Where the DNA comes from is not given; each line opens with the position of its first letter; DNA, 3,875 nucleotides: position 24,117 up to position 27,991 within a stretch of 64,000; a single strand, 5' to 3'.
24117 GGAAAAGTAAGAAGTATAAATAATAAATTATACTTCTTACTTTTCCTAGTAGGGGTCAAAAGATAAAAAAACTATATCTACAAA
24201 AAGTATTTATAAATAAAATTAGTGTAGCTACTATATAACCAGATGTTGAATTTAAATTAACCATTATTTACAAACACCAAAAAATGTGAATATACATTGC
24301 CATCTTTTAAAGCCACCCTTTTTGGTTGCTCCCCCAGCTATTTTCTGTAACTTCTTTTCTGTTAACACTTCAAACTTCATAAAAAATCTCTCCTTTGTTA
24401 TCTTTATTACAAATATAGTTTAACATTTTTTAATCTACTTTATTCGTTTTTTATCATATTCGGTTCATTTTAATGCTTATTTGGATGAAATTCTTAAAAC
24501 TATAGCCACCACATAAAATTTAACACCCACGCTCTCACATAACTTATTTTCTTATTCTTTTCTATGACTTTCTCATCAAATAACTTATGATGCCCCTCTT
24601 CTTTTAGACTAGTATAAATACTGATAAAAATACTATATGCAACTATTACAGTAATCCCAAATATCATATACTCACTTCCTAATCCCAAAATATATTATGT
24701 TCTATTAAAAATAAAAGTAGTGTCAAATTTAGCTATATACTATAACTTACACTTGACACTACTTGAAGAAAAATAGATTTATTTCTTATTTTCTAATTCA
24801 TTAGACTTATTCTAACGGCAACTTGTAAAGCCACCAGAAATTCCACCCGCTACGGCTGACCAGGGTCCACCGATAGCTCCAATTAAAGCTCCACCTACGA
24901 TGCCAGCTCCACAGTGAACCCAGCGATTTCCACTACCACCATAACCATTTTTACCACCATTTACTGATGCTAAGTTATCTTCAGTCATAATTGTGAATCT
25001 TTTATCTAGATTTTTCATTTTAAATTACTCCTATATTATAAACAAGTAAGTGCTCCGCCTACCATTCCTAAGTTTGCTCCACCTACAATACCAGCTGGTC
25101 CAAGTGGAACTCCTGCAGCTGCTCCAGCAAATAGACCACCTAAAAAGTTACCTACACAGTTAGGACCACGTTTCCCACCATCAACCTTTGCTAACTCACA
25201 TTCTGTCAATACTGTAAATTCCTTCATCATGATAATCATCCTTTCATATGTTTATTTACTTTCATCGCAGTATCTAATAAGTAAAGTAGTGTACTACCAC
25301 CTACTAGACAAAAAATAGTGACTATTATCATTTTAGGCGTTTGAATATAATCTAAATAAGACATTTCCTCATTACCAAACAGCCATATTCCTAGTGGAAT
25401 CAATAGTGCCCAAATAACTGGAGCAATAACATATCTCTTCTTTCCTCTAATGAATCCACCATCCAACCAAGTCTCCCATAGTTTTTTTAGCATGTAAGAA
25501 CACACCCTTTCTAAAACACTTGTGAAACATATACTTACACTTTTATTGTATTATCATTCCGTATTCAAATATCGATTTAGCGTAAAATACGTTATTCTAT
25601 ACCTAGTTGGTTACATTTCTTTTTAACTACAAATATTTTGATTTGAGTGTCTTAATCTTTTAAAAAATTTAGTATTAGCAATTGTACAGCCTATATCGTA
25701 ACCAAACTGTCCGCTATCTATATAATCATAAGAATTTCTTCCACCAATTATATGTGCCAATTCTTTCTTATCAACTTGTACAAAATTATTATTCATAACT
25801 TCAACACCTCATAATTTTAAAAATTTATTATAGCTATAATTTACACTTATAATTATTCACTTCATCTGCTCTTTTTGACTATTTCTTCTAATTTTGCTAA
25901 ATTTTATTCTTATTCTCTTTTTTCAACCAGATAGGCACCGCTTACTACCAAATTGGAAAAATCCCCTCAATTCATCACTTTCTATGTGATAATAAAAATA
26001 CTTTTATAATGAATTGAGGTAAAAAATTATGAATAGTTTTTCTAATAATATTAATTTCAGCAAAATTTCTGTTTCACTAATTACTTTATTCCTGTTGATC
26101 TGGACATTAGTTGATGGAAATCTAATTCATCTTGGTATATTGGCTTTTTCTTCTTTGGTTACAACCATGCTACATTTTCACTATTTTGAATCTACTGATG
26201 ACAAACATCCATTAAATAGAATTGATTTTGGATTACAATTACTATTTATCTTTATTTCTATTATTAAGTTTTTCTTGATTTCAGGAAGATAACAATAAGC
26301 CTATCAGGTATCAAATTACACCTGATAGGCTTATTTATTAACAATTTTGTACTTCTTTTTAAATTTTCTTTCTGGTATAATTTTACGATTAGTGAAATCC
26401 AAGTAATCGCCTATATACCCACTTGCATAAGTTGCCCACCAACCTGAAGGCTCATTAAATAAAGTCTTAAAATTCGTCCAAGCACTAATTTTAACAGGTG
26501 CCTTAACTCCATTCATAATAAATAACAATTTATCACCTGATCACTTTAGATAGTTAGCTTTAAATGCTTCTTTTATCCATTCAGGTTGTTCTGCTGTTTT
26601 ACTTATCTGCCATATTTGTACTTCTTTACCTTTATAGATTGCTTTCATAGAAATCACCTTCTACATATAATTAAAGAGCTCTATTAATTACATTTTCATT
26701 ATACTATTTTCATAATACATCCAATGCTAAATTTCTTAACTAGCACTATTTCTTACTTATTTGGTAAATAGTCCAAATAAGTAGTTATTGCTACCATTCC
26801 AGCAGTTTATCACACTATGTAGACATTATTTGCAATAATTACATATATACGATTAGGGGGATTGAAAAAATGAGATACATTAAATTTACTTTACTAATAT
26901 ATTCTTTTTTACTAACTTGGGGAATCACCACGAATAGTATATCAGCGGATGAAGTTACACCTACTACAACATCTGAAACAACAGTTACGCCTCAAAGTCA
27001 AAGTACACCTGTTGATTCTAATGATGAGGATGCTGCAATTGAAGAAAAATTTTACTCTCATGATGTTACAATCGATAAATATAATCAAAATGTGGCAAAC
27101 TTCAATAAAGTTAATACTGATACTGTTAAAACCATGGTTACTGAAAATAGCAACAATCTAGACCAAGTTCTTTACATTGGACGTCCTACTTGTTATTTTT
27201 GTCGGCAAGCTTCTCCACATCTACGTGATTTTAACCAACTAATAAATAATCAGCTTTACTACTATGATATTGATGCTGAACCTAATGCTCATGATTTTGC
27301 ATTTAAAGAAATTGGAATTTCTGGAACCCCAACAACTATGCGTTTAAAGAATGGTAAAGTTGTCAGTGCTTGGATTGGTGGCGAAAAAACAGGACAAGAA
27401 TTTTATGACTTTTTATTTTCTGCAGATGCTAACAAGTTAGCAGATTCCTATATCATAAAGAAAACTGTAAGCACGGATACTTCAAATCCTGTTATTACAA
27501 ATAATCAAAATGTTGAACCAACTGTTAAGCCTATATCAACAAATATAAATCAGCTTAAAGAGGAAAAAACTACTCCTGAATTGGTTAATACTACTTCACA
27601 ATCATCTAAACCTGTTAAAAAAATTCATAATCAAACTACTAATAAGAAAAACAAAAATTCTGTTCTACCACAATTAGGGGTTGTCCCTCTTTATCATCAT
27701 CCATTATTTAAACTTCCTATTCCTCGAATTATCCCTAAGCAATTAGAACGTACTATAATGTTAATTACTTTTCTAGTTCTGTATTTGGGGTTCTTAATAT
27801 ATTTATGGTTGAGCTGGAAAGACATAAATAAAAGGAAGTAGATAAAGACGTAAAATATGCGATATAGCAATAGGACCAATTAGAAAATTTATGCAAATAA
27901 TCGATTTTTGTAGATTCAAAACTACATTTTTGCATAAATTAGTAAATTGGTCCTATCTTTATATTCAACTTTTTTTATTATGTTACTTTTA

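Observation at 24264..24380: Unannotated autoinducing-peptide precursor gene overlapping the histidine-kinase start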

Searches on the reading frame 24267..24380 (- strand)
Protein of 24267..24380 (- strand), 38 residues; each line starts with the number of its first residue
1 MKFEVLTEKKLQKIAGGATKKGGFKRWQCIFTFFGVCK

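Call 5: search_protein_families(library=pfam, proteins=[window:24267-24380:-], max_evalue=0.1)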
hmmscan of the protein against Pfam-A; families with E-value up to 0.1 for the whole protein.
seq(38 aa): 3 families
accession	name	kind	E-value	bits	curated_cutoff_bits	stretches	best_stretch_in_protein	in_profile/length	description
PF19154.5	DUF5836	-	5e-30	103.7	25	1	1-38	1-38/38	Family of unknown function (DUF5836)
PF10439.15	Bacteriocin_IIc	-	0.0022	18.4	27.1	1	2-22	3-25/59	Bacteriocin class II with double-glycine leader peptide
PF03047.20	ComC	-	0.0039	17.3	20.4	1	3-19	10-26/31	COMC family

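Call 8: search_protein_families(library=ncbifam, proteins=[window:24267-24380:-], max_evalue=0.01)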
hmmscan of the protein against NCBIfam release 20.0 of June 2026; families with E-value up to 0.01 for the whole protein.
seq(38 aa): 2 families
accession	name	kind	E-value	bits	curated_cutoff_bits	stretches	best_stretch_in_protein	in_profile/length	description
NF033214.1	ComC_Streptocco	equivalog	0.00013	21.6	50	1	2-21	9-28/41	competence-stimulating peptide ComC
TIGR01847.1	bacteriocin_sig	domain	0.00072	19.9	15.7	1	3-17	1-15/15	bacteriocin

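Call 35: search_dna_similar(query=window:24267-24380:-, collection=plasmids, mode=protein, max_evalue=0.1, max_rows=60, rows=spread)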
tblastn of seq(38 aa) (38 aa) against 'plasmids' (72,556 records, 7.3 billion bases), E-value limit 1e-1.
Records with a match: 26; places in all: 27; records where one place covers at least 80% of the query: 26.
Best place of each record, by identity: >=99% 6; 60-80% 18; <60% 2.
By first word of the organism name: Ligilactobacillus 26.
By predicted mobility (MOB-suite, as given by PLSDB): non-mobilizable 14; mobilizable 12.
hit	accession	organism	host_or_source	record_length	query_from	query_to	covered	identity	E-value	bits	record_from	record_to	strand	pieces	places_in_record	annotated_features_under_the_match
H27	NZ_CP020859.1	Ligilactobacillus salivarius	piglet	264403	1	38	100%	100.0%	2e-16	76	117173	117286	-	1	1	induction peptide AbpIP family protein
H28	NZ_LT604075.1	Ligilactobacillus salivarius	-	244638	1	38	100%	100.0%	2e-16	76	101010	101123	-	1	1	induction peptide AbpIP family protein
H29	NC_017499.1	Ligilactobacillus salivarius CECT 5713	-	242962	1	38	100%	100.0%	2e-16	76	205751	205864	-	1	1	induction peptide AbpIP family protein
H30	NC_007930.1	Ligilactobacillus salivarius UCC118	-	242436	1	38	100%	100.0%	2e-16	76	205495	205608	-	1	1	induction peptide AbpIP family protein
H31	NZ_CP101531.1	Ligilactobacillus salivarius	Xinyang black-feather laying hens,mixed ...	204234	1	38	100%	100.0%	2e-16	76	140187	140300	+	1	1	induction peptide AbpIP family protein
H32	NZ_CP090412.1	Ligilactobacillus salivarius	Homo sapiens,culture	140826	1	38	100%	100.0%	2e-16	76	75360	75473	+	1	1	induction peptide AbpIP family protein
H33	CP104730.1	Ligilactobacillus salivarius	swine,pure culture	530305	1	38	100%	61.5%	5e-6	47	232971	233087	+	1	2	bacteriocin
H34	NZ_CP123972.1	Ligilactobacillus salivarius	pure culture,pig intestine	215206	1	38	100%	61.5%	5e-6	47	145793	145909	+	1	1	induction peptide AbpIP family protein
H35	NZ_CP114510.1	Ligilactobacillus salivarius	Meles meles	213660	1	38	100%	61.5%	5e-5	44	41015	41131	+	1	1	induction peptide AbpIP family protein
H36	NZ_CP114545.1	Ligilactobacillus salivarius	Meles meles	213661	1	38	100%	61.5%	5e-5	44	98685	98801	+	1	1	induction peptide AbpIP family protein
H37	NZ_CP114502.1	Ligilactobacillus salivarius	Meles meles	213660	1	38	100%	61.5%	5e-5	44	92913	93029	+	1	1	induction peptide AbpIP family protein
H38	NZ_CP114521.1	Ligilactobacillus salivarius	Meles meles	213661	1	38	100%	61.5%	5e-5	44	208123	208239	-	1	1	induction peptide AbpIP family protein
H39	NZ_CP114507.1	Ligilactobacillus salivarius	Meles meles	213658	1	38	100%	61.5%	5e-5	44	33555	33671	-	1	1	induction peptide AbpIP family protein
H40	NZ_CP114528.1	Ligilactobacillus salivarius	Meles meles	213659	1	38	100%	61.5%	5e-5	44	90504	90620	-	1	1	induction peptide AbpIP family protein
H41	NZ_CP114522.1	Ligilactobacillus salivarius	Meles meles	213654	1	38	100%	61.5%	5e-5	44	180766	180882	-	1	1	induction peptide AbpIP family protein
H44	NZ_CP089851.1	Ligilactobacillus salivarius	Pig,faecal sample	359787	1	38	100%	60.0%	9e-4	40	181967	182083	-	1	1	induction peptide AbpIP family protein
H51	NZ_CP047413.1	Ligilactobacillus salivarius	Equus caballus,Isolated and purified ...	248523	1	38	100%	59.0%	3e-4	42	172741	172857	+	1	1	induction peptide AbpIP family protein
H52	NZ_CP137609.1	Ligilactobacillus salivarius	cell culture,the intestine of a broiler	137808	1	38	100%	59.0%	4e-4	41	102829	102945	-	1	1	induction peptide AbpIP family protein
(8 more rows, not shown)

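Call 36: get_annotated_region(hit=H34, flank=1800)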
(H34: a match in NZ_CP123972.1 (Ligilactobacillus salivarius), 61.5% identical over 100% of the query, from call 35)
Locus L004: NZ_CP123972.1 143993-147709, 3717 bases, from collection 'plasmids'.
description: Ligilactobacillus salivarius strain ZSA5 plasmid unnamed1, complete sequence
organism: Ligilactobacillus salivarius (NCBI taxid 1624)
taxonomy: Bacteria; Bacillota; Bacilli; Lactobacillales; Lactobacillaceae; Ligilactobacillus; Ligilactobacillus salivarius
host: -; source: pure culture,pig intestine; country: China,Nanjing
typing (MOB-suite, as given by PLSDB): non-mobilizable; replicon rep_cluster_1685
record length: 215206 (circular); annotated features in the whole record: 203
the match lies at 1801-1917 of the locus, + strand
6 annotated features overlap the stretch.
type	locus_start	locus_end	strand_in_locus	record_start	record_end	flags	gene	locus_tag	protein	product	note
CDS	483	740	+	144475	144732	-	-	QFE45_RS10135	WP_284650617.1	bacteriocin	-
CDS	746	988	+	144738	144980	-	-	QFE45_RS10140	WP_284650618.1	bacteriocin class II family protein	-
CDS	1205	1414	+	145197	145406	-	-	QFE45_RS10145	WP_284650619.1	Blp family class II bacteriocin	GO:0042742 - defense response to bacterium [Evidence IEA]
CDS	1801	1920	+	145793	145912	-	-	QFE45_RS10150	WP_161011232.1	induction peptide AbpIP family protein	-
CDS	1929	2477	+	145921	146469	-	-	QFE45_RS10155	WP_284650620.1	hypothetical protein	-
CDS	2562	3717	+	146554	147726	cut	-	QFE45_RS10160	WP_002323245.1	IS256-like element IS1542 family transposase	GO:0006313 - DNA transposition [Evidence IEA]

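Call 37: get_annotated_region(hit=H35, flank=1800)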
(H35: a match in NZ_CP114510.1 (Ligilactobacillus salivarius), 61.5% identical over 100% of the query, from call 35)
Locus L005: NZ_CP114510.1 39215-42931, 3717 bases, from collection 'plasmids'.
description: Ligilactobacillus salivarius strain S35 plasmid unnamed1, complete sequence
organism: Ligilactobacillus salivarius (NCBI taxid 1624)
taxonomy: Bacteria; Bacillota; Bacilli; Lactobacillales; Lactobacillaceae; Ligilactobacillus; Ligilactobacillus salivarius
host: -; source: Meles meles; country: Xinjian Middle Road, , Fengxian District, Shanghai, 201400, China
typing (MOB-suite, as given by PLSDB): non-mobilizable; replicon rep_cluster_1685
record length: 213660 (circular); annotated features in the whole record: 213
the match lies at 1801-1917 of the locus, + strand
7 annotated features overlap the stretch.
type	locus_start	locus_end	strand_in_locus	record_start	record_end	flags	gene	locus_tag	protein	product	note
CDS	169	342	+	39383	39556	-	-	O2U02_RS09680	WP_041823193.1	bacteriocin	-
CDS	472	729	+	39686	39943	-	-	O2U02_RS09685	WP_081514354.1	bacteriocin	-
CDS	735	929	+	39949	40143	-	-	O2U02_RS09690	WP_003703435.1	Blp family class II bacteriocin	GO:0042742 - defense response to bacterium [Evidence IEA]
CDS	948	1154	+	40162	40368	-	-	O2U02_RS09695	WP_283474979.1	Blp family class II bacteriocin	GO:0042742 - defense response to bacterium [Evidence IEA]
CDS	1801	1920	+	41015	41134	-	-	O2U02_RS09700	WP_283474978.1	induction peptide AbpIP family protein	-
CDS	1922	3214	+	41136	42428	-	-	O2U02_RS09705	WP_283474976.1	GHKL domain-containing protein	-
CDS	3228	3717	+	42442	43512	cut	-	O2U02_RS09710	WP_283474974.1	LytTR family DNA-binding domain-containing protein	-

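Call 38: get_annotated_region(hit=H44, flank=1800)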
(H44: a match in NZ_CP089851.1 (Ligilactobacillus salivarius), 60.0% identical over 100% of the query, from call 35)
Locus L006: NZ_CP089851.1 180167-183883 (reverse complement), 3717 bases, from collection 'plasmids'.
description: Ligilactobacillus salivarius strain BNS11 plasmid pBNS11-360kb, complete sequence
organism: Ligilactobacillus salivarius (NCBI taxid 1624)
taxonomy: Bacteria; Bacillota; Bacilli; Lactobacillales; Lactobacillaceae; Ligilactobacillus; Ligilactobacillus salivarius
host: -; source: Pig,faecal sample; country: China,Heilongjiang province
typing (MOB-suite, as given by PLSDB): mobilizable; replicon rep_cluster_1685; relaxase MOBP
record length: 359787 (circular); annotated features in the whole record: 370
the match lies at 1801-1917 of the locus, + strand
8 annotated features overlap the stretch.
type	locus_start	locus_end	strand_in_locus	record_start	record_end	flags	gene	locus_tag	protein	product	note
CDS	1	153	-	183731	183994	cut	-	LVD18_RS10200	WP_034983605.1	hypothetical protein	-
CDS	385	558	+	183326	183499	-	-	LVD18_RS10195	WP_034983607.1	ComC/BlpC family leader-containing pheromone/bacteriocin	-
CDS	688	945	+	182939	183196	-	-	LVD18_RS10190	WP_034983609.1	bacteriocin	-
CDS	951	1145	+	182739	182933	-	-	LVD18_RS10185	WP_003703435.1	Blp family class II bacteriocin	GO:0042742 - defense response to bacterium [Evidence IEA]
CDS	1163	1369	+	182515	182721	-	-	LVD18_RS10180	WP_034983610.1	Blp family class II bacteriocin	GO:0042742 - defense response to bacterium [Evidence IEA]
CDS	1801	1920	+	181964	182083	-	-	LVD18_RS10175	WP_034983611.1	induction peptide AbpIP family protein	-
CDS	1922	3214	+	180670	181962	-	-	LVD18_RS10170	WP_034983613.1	GHKL domain-containing protein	-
CDS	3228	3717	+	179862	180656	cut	-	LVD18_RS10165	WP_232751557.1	LytTR family DNA-binding domain-containing protein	-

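Call 39: get_annotated_region(hit=H51, flank=1800)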
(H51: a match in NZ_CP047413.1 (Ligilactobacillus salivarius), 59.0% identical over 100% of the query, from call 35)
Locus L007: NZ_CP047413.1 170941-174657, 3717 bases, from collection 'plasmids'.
description: Ligilactobacillus salivarius strain 2D plasmid unnamed1, complete sequence
organism: Ligilactobacillus salivarius (NCBI taxid 1624)
taxonomy: Bacteria; Bacillota; Bacilli; Lactobacillales; Lactobacillaceae; Ligilactobacillus; Ligilactobacillus salivarius
host: -; source: Equus caballus,Isolated and purified from a mixed microbial population,NCSU Equine Educational Unit; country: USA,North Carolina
typing (MOB-suite, as given by PLSDB): non-mobilizable; replicon rep_cluster_1685
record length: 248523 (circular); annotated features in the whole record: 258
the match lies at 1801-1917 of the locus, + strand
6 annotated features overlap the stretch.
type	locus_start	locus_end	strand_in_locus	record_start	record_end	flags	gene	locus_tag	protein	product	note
CDS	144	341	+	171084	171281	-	-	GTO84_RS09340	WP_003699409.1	hypothetical protein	-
CDS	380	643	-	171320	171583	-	-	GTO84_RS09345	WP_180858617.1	hypothetical protein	-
CDS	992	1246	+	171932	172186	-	-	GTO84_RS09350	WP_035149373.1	hypothetical protein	-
CDS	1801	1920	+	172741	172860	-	-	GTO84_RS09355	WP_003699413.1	induction peptide AbpIP family protein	-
CDS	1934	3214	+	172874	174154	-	-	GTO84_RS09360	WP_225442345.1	GHKL domain-containing protein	-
CDS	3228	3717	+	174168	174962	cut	-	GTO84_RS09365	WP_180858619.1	LytTR family DNA-binding domain-containing protein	-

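Call 40: get_annotated_region(hit=H52, flank=1800)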
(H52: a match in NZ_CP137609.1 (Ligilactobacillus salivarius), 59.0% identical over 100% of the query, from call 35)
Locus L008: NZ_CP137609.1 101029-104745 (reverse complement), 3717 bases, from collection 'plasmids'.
description: Ligilactobacillus salivarius strain C2-1 plasmid p1, complete sequence
organism: Ligilactobacillus salivarius (NCBI taxid 1624)
taxonomy: Bacteria; Bacillota; Bacilli; Lactobacillales; Lactobacillaceae; Ligilactobacillus; Ligilactobacillus salivarius
host: -; source: cell culture,the intestine of a broiler; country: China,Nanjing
typing (MOB-suite, as given by PLSDB): non-mobilizable; replicon rep_cluster_1685
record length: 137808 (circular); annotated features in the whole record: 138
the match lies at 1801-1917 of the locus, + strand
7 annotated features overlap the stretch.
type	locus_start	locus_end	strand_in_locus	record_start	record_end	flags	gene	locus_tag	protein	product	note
CDS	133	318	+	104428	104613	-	-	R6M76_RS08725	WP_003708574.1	hypothetical protein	-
CDS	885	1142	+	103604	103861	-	-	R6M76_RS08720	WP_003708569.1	hypothetical protein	-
CDS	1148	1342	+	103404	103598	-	-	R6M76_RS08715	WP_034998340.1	Blp family class II bacteriocin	GO:0042742 - defense response to bacterium [Evidence IEA]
CDS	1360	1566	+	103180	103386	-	-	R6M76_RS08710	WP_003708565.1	Blp family class II bacteriocin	GO:0042742 - defense response to bacterium [Evidence IEA]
CDS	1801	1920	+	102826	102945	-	-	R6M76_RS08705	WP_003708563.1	induction peptide AbpIP family protein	-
CDS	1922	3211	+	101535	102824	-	-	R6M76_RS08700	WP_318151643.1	GHKL domain-containing protein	-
CDS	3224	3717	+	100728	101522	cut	-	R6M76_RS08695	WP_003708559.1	LytTR family DNA-binding domain-containing protein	-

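Call 56: search_protein_representatives(protein=window:24267-24380:-)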
Query: 38 residues. Proteins with E-value up to 0.001 (for the whole library): 3; up to 1e-10: 0; up to 1e-30: 0. The best 3 are listed.
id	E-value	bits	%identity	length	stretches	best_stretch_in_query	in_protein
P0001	7.0e-08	47.2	48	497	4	5-29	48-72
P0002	7.4e-06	41.1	61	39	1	1-38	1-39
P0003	4.0e-04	35.8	75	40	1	1-28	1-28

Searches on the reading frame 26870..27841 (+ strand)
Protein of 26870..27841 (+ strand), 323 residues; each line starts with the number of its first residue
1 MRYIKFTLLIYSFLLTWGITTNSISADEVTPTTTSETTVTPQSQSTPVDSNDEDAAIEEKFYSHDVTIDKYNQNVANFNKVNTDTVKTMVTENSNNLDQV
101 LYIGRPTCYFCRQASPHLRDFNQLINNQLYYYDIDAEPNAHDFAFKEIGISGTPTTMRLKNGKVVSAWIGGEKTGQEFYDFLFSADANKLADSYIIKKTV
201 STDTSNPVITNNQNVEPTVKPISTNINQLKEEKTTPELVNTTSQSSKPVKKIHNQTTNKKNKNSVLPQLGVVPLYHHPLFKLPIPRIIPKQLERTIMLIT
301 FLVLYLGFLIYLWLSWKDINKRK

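Call 19: search_protein_families(library=pfam, proteins=[window:26870-27841:+], max_evalue=0.00001)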
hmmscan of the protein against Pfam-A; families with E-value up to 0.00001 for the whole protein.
window:26870-27841:+ (323 aa): 0 families

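Call 79: search_protein_families(library=ncbifam, proteins=[window:26870-27841:+], max_evalue=1)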
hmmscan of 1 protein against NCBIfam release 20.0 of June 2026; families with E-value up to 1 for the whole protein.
window:26870-27841:+ (323 aa): 7 families
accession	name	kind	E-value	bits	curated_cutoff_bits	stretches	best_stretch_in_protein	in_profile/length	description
TIGR01295.2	PedC_BrcD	equivalog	1.4e-15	57.5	120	1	49-177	11-147/152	PedC/BrcD family bacteriocin maturation disulfide isomerase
TIGR01068.1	thioredoxin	equivalog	1.1e-05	25.6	96.8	1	108-172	26-88/101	thioredoxin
TIGR02738.1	TrbB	equivalog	0.00012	21.8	132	1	67-140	20-94/153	type-F conjugative transfer system pilin assembly thiol-disulfide isomerase TrbB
TIGR01126.1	pdi_dom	equivalog_domain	0.0024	18.1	107.2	1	82-182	2-101/105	protein disulfide-isomerase domain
NF008229.0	PRK10996.1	equivalog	0.0068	16.1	125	1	79-170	36-124/141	thioredoxin TrxC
NF006898.0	PRK09381.1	equivalog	0.095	13.1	138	1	108-176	33-99/109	thioredoxin TrxA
NF007230.0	PRK09648.1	subfamily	0.17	11.6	209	1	172-244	76-144/195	RNA polymerase sigma factor ShbA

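Call 80: search_protein_families(library=pfam, proteins=[window:26870-27841:+], max_evalue=1)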
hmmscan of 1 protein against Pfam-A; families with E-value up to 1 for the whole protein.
window:26870-27841:+ (323 aa): 5 families
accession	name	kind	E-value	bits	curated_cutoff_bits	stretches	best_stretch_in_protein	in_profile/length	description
PF13098.12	Thioredoxin_2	-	3.9e-05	24.4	27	1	95-181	4-103/104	Thioredoxin-like domain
PF00085.26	Thioredoxin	-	6.6e-05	23.3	23.5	1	100-173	22-93/103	Thioredoxin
PF13728.12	TraF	-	0.0053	17.1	23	1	79-161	113-201/224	F plasmid transfer operon protein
PF24151.2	ArlX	-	0.31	10.9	28.7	1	6-100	15-101/229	ArlX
PF25728.1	US29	-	0.48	9.8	27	0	200-261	39-96/324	Cytomegalovirus US29 protein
